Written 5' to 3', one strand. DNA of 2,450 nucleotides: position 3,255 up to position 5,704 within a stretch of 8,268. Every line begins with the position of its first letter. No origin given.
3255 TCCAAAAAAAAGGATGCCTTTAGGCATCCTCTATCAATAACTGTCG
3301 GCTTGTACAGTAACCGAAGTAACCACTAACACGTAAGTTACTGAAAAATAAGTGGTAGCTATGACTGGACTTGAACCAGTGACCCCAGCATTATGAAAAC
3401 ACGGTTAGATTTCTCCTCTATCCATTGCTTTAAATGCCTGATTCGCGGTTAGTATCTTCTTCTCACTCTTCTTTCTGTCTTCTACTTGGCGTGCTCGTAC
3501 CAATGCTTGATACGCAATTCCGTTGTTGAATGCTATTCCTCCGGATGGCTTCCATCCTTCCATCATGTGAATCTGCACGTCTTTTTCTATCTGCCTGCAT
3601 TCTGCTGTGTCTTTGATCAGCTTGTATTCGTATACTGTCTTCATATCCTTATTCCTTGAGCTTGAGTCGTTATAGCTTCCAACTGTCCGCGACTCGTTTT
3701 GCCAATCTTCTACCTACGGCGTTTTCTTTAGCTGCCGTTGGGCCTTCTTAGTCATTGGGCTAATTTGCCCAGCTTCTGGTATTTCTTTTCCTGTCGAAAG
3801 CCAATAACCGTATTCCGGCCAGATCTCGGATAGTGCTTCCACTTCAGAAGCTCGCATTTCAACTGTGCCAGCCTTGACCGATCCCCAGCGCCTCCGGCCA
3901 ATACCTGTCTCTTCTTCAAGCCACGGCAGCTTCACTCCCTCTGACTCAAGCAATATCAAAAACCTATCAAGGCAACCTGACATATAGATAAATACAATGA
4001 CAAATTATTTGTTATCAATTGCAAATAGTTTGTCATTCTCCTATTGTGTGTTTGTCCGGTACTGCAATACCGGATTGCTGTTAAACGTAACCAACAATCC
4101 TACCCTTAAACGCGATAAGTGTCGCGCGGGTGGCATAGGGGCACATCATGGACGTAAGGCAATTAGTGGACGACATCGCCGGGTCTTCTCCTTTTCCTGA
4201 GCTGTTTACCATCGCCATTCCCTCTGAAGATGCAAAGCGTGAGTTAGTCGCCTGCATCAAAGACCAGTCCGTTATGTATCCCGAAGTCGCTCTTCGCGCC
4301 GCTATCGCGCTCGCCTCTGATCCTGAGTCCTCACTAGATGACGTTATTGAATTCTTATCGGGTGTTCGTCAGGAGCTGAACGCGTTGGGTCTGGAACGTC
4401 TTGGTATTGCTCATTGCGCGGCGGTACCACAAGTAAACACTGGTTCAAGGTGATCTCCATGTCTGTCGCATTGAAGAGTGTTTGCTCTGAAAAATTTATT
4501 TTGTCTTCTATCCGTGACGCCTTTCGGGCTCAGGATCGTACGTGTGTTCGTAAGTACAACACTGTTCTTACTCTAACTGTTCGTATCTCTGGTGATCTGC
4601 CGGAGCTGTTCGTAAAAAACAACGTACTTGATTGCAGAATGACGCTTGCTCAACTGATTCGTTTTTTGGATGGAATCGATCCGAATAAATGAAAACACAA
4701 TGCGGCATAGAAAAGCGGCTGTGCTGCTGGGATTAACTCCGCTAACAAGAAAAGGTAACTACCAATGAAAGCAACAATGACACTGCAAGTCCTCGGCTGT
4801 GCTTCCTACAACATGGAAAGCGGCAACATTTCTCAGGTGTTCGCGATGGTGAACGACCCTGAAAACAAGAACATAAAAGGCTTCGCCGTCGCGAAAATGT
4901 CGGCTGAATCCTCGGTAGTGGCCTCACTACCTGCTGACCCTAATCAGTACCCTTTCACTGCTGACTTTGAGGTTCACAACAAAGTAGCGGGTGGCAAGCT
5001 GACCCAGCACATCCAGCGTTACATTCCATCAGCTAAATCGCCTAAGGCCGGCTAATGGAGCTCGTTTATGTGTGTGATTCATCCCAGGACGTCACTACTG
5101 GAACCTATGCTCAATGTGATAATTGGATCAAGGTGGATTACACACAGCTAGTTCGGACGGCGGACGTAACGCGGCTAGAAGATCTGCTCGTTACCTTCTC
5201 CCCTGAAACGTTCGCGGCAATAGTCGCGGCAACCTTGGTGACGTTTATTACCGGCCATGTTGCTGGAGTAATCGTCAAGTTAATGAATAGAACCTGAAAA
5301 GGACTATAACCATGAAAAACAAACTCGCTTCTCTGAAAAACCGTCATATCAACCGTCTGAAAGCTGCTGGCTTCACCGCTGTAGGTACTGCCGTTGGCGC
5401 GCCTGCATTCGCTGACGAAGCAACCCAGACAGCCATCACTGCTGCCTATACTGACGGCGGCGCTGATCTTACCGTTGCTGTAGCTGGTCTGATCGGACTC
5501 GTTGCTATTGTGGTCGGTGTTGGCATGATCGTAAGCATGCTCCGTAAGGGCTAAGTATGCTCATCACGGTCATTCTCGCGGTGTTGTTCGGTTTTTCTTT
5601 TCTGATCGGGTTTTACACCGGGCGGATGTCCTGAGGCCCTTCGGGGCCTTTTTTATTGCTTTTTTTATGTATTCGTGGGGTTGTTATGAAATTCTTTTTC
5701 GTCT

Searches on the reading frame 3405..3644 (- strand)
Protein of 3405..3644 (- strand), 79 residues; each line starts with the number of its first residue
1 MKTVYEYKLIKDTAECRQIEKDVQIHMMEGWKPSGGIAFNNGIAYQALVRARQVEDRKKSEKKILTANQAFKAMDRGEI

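Call 6: search_protein_families(library=pfam, proteins=[window:3405-3644:-], max_evalue=0.01)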
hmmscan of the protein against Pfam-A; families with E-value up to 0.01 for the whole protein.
window:3405-3644:- (79 aa): 0 families

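Call 8: find_encoding_contigs(protein=window:3405-3644:-, flank=10000, max_places=10)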
Protein window:3405-3644:- (79 aa): 23 contigs read that carry it; 10 places shown.
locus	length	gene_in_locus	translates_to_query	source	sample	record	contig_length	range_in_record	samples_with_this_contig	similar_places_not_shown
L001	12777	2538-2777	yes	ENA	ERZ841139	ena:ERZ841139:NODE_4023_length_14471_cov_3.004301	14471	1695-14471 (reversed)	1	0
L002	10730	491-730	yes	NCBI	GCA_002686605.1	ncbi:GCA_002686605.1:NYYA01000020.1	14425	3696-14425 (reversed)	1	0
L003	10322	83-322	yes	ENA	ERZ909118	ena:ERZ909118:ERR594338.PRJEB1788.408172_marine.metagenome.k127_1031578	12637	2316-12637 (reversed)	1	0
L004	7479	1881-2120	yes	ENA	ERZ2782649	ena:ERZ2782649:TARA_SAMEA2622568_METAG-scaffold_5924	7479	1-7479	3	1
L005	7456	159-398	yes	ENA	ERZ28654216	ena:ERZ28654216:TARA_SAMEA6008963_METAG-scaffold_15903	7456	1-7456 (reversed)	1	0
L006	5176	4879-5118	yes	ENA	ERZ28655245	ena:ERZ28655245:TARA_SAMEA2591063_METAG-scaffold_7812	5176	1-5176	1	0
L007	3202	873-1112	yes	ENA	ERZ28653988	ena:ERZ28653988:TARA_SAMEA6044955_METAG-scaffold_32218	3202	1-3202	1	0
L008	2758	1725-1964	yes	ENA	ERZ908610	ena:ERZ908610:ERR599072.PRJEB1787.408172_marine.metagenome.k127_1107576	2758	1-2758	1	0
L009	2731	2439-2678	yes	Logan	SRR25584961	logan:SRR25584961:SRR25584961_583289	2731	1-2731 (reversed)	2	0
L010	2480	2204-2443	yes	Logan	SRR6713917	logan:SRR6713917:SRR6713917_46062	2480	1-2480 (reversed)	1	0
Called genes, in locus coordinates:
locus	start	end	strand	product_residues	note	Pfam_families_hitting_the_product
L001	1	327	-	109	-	?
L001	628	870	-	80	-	-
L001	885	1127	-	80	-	-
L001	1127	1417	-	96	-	-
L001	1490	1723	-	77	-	-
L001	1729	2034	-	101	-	-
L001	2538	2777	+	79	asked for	-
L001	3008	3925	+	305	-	PF03881:Fructosamin_kin, PF01636:APH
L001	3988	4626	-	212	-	PF01243:PNPOx_N, PF10590:PNP_phzG_C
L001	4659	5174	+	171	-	PF06271:RDD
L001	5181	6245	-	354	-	PF03739:LptF_LptG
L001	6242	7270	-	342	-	PF03739:LptF_LptG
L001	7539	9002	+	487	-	PF02789:Peptidase_M17_N, PF00883:Peptidase_M17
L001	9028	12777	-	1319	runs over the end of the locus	PF26628:DUF8202, PF18884:TSP3_bac (faint), PF00691:OmpA (weak)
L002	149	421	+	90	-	-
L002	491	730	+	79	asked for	-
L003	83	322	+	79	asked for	-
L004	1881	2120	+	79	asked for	-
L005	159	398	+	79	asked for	-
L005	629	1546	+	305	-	PF03881:Fructosamin_kin, PF01636:APH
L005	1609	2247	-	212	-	PF01243:PNPOx_N, PF10590:PNP_phzG_C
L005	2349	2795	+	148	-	PF06271:RDD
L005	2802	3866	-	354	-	PF03739:LptF_LptG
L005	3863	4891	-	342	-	PF03739:LptF_LptG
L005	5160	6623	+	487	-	PF02789:Peptidase_M17_N, PF00883:Peptidase_M17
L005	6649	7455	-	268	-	?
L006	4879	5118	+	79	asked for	-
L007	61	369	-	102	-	-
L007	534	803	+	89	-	-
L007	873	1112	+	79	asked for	-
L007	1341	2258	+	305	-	PF03881:Fructosamin_kin, PF01636:APH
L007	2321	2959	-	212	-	PF01243:PNPOx_N, PF10590:PNP_phzG_C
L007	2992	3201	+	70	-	?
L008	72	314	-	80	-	-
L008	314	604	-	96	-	-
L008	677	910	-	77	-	-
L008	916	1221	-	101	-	-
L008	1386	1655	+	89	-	-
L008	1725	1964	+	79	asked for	-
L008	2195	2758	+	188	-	?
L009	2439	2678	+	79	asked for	-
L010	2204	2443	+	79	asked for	-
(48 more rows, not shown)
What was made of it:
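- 3405..3644 (-): ORF79, a 79-aa protein of unknown function. Its stop codon lies 7 nt before the core, and it is the last phage gene before attR. The exact protein was found on 23 contigs; on those that extend past the core, it is followed by the core and then host genes (call 8).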

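Call 22: search_protein_families(library=phrogs, proteins=[window:3405-3644:-], max_evalue=0.001)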
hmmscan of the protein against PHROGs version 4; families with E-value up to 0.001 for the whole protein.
window:3405-3644:- (79 aa): 0 families

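Call 31: search_protein_families(library=pfam, proteins=[window:3405-3644:-], max_evalue=10)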
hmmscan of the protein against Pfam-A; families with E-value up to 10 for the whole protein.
window:3405-3644:- (79 aa): 1 family
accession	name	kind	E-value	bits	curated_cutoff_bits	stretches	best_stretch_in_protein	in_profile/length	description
PF08410.15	DUF1737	-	0.15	12.4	24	1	7-49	4-51/53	Domain of unknown function (DUF1737)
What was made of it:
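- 3405..3644 (-): The DUF1737 hit is only sub-threshold (call 31).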

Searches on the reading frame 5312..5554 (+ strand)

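Call 22: search_protein_families(library=phrogs, proteins=[window:5312-5554:+], max_evalue=0.001)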
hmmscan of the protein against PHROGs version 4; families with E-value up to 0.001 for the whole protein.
window:5312-5554:+ (80 aa): 3 families
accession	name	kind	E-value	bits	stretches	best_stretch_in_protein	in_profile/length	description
phrog_1859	-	head and packaging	2.1e-17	64.2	1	11-79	7-76/76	major head protein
phrog_2238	-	unknown function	3e-07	31.7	1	18-79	10-71/72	-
phrog_2145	-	head and packaging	1e-06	29.9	1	16-79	20-82/83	major head protein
